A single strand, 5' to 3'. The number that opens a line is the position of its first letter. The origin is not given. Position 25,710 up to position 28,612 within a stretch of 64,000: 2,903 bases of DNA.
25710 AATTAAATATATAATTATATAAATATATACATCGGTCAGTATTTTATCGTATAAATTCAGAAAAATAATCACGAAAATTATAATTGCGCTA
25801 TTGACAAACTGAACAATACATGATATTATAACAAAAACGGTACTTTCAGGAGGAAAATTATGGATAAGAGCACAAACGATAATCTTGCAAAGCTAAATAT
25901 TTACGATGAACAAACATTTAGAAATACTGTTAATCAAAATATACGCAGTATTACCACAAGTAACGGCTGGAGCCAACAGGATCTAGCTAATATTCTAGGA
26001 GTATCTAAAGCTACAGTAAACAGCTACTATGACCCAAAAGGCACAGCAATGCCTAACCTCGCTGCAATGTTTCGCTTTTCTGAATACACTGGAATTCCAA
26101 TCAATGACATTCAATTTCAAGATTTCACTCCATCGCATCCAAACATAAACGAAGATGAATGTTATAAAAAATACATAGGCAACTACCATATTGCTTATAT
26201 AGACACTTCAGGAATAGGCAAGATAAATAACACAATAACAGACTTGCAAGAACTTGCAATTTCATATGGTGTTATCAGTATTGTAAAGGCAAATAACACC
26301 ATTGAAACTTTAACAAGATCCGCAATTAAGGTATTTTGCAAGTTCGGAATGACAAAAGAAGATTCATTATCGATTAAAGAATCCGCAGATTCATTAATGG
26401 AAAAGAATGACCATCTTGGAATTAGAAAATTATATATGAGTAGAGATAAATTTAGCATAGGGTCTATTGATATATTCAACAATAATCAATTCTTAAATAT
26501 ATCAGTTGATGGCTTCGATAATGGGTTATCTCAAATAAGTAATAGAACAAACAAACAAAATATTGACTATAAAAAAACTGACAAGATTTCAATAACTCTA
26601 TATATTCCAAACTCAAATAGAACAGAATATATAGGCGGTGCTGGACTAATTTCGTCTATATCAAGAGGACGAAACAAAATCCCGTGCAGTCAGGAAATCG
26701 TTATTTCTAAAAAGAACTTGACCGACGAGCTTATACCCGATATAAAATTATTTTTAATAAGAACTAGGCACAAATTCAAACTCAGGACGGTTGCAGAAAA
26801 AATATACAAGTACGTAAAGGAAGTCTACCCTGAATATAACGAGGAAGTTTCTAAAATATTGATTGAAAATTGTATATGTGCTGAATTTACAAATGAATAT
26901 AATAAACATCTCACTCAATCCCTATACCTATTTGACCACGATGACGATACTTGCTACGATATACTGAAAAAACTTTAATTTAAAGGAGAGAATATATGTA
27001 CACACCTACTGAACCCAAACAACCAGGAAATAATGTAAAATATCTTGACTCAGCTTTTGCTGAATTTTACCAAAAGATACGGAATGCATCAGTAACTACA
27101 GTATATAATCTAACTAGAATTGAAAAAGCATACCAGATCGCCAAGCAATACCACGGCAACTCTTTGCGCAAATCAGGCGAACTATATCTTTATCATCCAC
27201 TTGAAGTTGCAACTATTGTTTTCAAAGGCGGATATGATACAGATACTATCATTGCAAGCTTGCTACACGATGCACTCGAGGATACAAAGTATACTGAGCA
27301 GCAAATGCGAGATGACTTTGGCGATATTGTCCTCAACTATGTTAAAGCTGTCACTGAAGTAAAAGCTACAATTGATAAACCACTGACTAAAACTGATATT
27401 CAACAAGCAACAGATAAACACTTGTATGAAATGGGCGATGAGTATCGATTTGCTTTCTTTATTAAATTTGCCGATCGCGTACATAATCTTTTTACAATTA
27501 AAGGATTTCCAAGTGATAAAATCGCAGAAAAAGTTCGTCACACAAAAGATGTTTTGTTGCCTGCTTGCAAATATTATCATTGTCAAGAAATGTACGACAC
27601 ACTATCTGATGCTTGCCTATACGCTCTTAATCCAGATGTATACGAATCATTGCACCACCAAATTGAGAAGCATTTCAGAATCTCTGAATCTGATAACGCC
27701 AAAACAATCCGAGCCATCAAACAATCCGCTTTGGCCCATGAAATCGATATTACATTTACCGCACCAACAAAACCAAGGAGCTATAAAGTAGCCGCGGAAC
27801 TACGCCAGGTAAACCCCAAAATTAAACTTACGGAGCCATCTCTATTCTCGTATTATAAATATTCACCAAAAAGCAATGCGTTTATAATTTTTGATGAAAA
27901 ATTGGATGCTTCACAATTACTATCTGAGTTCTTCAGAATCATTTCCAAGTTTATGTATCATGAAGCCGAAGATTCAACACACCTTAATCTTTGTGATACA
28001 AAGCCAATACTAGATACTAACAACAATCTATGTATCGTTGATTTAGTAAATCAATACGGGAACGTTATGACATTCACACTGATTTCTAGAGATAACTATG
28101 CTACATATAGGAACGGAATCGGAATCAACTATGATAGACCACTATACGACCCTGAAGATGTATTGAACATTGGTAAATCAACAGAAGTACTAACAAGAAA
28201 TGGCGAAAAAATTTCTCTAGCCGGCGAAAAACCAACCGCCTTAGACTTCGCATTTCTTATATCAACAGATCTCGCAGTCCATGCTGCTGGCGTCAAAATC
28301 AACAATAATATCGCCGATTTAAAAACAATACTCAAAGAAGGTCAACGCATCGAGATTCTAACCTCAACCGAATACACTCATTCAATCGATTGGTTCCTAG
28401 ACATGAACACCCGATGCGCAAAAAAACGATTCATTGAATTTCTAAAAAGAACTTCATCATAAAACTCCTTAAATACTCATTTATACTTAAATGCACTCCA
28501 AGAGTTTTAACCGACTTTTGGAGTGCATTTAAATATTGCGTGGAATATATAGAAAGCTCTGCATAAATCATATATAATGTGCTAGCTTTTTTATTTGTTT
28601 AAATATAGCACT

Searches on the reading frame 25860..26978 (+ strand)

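Call 28: search_protein_families(library=pfam, proteins=[window:25860-26978:+], max_evalue=0.001)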
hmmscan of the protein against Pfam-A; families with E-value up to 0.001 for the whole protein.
window:25860-26978:+ (372 aa): 1 family
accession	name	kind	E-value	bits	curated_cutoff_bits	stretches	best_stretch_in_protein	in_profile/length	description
PF01381.28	HTH_3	-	6.3e-05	23.4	23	1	34-83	7-54/55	Helix-turn-helix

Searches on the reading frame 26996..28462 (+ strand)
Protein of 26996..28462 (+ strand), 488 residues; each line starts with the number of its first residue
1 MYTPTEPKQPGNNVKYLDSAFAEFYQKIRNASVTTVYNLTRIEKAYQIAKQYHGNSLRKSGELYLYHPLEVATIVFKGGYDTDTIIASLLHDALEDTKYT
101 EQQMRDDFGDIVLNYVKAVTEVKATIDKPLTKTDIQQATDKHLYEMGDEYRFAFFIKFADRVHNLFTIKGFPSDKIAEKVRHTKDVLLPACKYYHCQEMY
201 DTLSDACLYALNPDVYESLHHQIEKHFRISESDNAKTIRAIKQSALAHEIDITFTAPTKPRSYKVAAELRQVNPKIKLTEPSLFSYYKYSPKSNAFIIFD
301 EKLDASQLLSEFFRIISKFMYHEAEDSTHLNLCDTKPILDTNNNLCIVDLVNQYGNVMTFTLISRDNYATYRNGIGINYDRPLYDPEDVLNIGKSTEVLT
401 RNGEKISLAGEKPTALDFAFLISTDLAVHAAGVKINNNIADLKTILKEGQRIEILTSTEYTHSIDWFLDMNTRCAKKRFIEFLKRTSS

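Call 28: search_protein_families(library=pfam, proteins=[window:26996-28462:+], max_evalue=0.001)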
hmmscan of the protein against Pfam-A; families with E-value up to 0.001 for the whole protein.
window:26996-28462:+ (488 aa): 3 families
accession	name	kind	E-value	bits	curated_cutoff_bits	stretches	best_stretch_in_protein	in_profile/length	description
PF13328.12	HD_4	-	9.3e-20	71.4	27.2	1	45-186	1-145/156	HD domain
PF02824.27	TGS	-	9.2e-09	35.7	22.2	1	398-456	3-60/60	TGS domain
PF01966.28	HD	-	4.2e-05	24.2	22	1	64-164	1-115/116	HD domain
